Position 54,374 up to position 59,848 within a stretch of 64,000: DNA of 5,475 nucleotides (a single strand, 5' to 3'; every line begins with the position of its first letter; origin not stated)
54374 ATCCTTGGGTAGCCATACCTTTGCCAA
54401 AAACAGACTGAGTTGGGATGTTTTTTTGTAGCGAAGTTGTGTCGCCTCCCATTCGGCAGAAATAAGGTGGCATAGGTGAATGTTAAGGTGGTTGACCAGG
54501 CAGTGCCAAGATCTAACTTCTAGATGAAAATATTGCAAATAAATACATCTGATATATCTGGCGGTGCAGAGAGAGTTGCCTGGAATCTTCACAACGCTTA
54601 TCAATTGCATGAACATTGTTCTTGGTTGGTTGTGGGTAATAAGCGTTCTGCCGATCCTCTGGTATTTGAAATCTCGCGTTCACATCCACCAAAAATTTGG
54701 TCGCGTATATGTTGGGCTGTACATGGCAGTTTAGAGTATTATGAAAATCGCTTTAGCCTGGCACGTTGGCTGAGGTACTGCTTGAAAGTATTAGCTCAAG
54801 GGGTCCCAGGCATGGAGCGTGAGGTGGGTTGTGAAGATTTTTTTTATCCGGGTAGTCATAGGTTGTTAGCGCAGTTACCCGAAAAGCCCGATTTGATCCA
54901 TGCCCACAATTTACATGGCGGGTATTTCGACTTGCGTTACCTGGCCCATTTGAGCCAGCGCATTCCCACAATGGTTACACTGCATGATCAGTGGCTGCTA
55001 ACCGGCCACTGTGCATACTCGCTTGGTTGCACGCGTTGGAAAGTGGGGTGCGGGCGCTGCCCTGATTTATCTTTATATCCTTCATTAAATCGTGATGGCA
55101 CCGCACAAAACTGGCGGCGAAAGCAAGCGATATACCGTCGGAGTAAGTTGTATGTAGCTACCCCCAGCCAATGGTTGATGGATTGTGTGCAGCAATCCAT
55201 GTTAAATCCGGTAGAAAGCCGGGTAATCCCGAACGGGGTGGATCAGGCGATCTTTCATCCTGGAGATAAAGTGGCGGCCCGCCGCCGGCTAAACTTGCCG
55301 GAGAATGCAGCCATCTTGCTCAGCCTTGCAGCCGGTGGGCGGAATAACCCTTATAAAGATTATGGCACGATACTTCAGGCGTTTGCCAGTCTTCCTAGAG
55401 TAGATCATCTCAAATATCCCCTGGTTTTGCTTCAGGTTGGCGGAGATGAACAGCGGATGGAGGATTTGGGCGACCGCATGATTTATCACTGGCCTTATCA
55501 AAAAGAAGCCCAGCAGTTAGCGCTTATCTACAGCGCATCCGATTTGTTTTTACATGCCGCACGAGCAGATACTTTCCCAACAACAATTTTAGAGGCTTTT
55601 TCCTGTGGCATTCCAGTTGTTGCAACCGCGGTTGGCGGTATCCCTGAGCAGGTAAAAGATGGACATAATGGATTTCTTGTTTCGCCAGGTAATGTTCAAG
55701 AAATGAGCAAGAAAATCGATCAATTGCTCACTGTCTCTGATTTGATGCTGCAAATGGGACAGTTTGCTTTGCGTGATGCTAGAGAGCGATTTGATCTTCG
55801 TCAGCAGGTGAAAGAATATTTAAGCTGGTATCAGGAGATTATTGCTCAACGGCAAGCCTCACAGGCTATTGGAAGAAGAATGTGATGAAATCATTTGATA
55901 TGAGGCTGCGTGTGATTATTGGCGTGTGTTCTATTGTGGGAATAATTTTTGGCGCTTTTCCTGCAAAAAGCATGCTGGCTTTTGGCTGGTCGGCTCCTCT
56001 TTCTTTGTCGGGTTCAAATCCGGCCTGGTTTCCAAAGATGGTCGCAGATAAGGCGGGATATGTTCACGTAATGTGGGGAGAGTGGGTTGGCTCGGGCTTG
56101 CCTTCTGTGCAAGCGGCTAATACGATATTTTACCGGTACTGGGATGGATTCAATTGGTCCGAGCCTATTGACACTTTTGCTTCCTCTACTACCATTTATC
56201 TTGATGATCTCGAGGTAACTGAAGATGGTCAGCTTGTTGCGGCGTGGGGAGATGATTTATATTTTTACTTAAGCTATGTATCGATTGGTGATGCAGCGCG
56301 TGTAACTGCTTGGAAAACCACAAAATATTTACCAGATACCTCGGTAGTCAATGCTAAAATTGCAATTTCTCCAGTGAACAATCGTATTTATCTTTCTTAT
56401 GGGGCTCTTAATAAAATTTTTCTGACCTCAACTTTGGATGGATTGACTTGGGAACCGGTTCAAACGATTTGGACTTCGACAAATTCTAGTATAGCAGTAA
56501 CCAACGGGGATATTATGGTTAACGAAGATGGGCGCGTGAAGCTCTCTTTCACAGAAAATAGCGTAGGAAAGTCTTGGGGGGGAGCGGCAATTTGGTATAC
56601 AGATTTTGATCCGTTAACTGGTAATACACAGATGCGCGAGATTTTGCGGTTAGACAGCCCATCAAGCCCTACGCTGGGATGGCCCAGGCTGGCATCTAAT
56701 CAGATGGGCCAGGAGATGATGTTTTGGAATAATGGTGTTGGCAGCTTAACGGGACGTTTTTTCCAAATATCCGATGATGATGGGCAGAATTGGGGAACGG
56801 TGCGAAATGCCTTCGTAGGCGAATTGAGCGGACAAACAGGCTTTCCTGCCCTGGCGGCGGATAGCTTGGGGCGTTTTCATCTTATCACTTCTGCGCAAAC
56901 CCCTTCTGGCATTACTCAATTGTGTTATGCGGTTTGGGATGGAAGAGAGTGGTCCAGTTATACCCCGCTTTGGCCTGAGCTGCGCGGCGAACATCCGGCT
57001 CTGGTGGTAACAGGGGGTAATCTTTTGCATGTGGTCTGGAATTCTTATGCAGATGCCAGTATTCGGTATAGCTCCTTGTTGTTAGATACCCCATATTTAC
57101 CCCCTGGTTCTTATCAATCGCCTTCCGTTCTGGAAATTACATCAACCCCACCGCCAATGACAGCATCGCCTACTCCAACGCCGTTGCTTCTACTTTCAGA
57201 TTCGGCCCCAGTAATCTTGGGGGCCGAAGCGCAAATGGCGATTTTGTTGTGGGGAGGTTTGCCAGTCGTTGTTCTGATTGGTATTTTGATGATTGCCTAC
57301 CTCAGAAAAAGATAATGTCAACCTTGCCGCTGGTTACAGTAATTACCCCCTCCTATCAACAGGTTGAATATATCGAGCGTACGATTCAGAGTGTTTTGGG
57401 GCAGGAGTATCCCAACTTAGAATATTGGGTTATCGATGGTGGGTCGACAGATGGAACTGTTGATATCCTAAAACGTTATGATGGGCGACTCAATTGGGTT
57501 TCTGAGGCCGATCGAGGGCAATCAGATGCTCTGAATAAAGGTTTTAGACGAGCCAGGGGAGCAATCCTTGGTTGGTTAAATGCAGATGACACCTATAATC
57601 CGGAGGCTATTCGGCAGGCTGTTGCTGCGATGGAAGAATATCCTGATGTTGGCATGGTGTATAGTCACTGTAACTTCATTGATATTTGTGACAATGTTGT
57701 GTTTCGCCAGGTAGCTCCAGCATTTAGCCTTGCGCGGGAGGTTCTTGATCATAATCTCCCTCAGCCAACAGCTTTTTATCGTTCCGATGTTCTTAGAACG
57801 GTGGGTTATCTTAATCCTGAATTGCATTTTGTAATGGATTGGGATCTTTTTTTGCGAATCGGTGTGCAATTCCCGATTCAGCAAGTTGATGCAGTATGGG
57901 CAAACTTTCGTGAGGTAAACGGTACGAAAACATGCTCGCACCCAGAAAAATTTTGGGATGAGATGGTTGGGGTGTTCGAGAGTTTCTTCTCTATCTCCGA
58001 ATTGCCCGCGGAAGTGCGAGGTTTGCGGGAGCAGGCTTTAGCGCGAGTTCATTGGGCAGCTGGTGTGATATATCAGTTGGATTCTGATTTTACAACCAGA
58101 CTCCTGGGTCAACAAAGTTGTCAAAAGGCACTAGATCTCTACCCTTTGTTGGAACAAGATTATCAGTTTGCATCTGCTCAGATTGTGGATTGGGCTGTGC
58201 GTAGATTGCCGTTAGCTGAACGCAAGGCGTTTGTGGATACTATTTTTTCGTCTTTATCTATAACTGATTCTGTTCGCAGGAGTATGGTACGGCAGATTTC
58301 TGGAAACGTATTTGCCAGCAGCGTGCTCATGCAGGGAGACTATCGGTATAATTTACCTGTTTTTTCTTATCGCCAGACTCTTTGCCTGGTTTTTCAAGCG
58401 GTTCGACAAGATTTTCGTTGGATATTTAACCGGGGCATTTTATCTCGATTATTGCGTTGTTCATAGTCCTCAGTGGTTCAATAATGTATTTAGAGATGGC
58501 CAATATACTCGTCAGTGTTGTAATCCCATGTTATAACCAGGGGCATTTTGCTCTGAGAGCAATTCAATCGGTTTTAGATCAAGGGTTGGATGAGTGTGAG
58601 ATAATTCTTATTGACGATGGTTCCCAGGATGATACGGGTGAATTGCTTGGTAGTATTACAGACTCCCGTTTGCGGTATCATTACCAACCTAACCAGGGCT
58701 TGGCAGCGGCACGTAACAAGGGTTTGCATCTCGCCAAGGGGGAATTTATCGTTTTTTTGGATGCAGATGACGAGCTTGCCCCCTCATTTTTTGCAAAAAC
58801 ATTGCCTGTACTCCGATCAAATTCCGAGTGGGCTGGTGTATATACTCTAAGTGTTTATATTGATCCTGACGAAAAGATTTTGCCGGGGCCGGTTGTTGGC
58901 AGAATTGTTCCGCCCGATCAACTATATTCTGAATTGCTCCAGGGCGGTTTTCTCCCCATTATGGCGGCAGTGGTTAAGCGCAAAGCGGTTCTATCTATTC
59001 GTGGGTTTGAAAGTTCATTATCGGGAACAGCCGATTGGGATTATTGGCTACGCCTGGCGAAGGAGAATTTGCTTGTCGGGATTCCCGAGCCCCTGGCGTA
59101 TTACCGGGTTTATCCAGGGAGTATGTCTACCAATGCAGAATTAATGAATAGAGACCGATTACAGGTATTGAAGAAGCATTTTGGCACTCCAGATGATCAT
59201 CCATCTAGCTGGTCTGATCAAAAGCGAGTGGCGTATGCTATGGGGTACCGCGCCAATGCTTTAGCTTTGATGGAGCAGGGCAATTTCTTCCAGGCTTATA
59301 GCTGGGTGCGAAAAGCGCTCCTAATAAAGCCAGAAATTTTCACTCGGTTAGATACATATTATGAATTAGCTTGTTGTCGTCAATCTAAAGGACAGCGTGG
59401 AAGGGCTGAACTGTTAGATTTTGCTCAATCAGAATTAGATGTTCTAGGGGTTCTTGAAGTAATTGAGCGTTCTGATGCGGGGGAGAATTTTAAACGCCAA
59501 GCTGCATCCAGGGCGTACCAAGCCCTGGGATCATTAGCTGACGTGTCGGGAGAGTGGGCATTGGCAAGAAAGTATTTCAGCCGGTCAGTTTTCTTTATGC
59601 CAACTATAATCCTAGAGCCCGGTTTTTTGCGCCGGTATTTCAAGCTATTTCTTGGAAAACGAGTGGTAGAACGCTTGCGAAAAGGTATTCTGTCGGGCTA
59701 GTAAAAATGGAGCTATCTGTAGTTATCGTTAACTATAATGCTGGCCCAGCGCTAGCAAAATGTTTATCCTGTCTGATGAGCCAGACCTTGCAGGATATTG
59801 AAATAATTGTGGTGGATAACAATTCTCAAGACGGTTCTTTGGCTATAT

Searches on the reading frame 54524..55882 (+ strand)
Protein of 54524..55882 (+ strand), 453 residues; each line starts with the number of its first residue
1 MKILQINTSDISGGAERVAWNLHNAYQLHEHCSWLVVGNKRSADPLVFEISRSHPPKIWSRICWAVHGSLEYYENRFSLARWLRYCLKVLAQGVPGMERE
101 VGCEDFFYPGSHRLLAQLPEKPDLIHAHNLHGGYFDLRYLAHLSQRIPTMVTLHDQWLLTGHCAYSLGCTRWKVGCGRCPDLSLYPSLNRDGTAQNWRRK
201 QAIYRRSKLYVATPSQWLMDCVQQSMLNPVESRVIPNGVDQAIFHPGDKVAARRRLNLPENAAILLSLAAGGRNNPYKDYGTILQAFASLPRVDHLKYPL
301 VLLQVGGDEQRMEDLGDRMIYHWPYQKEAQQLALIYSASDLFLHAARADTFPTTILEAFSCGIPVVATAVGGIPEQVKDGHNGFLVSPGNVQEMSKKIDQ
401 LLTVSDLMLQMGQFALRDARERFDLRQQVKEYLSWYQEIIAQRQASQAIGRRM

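Call 7: search_protein_families(library=pfam, proteins=[window:54524-55882:+], max_evalue=0.01)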
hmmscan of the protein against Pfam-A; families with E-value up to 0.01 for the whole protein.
window:54524-55882:+ (453 aa): 6 families
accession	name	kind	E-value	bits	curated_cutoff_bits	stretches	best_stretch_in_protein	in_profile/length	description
PF00534.26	Glycos_transf_1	-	1.4e-27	96.7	26.4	1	252-415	5-169/172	Glycosyl transferases group 1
PF13692.12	Glyco_trans_1_4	-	1.5e-22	80.9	27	1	272-403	8-141/142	Glycosyl transferases group 1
PF13439.12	Glyco_transf_4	-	1.8e-14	54.5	28.5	1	111-240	64-167/170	Glycosyltransferase Family 4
PF13524.12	Glyco_trans_1_2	-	1.5e-08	35.2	25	1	322-433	23-143/144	Glycosyl transferase-like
PF20706.3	GT4-conflict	-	6.7e-06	25.8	26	1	274-434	208-377/385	Family 4 Glycosyltransferase in conflict systems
PF13579.12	Glyco_trans_4_4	-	1.7e-05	25.7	29.7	1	107-238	68-158/158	Glycosyl transferase 4-like domain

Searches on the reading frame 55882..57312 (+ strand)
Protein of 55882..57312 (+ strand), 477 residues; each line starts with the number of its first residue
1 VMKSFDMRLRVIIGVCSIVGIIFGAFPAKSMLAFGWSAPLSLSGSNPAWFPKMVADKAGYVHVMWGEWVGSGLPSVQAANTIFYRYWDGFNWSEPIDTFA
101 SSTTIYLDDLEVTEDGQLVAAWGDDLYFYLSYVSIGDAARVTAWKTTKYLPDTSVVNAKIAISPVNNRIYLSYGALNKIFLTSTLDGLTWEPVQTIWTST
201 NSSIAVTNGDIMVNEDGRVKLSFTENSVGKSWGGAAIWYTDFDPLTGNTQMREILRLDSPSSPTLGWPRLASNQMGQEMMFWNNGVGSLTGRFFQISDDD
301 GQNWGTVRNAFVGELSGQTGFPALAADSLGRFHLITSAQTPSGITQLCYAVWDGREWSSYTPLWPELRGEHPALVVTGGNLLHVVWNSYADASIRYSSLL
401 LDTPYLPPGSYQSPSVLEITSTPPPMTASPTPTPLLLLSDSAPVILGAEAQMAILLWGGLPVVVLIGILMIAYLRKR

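Call 7: search_protein_families(library=pfam, proteins=[window:55882-57312:+], max_evalue=0.01)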
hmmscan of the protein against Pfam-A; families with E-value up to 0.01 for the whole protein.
window:55882-57312:+ (477 aa): 1 family
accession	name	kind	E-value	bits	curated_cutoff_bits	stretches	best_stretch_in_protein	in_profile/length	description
PF10708.14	DUF2510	-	0.00085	19.4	24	0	84-94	14-24/35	Protein of unknown function (DUF2510)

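Call 17: search_protein_families(library=ncbifam, proteins=[window:55882-57312:+], max_evalue=10)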
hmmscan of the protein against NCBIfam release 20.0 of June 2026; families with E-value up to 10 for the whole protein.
window:55882-57312:+ (477 aa): 0 families

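Call 64: search_protein_families(library=pfam, proteins=[window:55882-57312:+], max_evalue=1)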
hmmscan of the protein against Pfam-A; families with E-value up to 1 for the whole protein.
window:55882-57312:+ (477 aa): 1 family
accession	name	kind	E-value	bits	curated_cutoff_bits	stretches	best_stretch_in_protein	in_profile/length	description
PF10708.14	DUF2510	-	0.00085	19.4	24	1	84-94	14-24/35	Protein of unknown function (DUF2510)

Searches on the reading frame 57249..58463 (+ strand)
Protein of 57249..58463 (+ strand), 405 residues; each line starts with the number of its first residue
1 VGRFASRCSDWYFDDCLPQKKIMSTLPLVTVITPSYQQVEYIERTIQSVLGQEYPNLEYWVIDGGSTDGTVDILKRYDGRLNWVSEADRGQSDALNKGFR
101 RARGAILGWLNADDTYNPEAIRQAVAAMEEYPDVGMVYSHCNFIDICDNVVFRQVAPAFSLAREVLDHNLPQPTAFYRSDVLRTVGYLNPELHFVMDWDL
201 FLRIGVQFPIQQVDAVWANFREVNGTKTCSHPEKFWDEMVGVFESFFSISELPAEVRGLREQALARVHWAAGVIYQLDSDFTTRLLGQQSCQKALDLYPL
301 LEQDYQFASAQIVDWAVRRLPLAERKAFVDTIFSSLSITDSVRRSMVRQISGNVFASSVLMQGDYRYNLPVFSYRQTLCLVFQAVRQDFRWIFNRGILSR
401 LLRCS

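Call 7: search_protein_families(library=pfam, proteins=[window:57249-58463:+], max_evalue=0.01)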
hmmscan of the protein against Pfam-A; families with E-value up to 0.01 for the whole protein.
window:57249-58463:+ (405 aa): 3 families
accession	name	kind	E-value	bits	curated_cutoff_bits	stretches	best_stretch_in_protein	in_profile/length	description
PF00535.33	Glycos_transf_2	-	1.5e-28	100.3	23.3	1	30-138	1-113/168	Glycosyl transferase family 2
PF13641.12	Glyco_tranf_2_3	-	1.7e-11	45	27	1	29-145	3-126/230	Glycosyltransferase like family 2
PF10111.15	Glyco_tranf_2_2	-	2.6e-08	34.1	27.3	1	38-209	11-204/276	Glycosyltransferase like family 2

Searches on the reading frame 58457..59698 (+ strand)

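Call 7: search_protein_families(library=pfam, proteins=[window:58457-59698:+], max_evalue=0.01)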
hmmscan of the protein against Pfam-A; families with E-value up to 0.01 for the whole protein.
window:58457-59698:+ (414 aa): 4 families
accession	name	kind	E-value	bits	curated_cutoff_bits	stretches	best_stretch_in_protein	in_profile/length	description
PF00535.33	Glycos_transf_2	-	3.7e-30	105.5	23.3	1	20-122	1-106/168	Glycosyl transferase family 2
PF10111.15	Glyco_tranf_2_2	-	4.8e-18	66.1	27.3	1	20-224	1-223/276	Glycosyltransferase like family 2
PF13641.12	Glyco_tranf_2_3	-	1.2e-10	42.3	27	1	19-136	3-126/230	Glycosyltransferase like family 2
PF07719.23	TPR_2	-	6.2e-06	26.4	27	0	263-293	3-33/34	Tetratricopeptide repeat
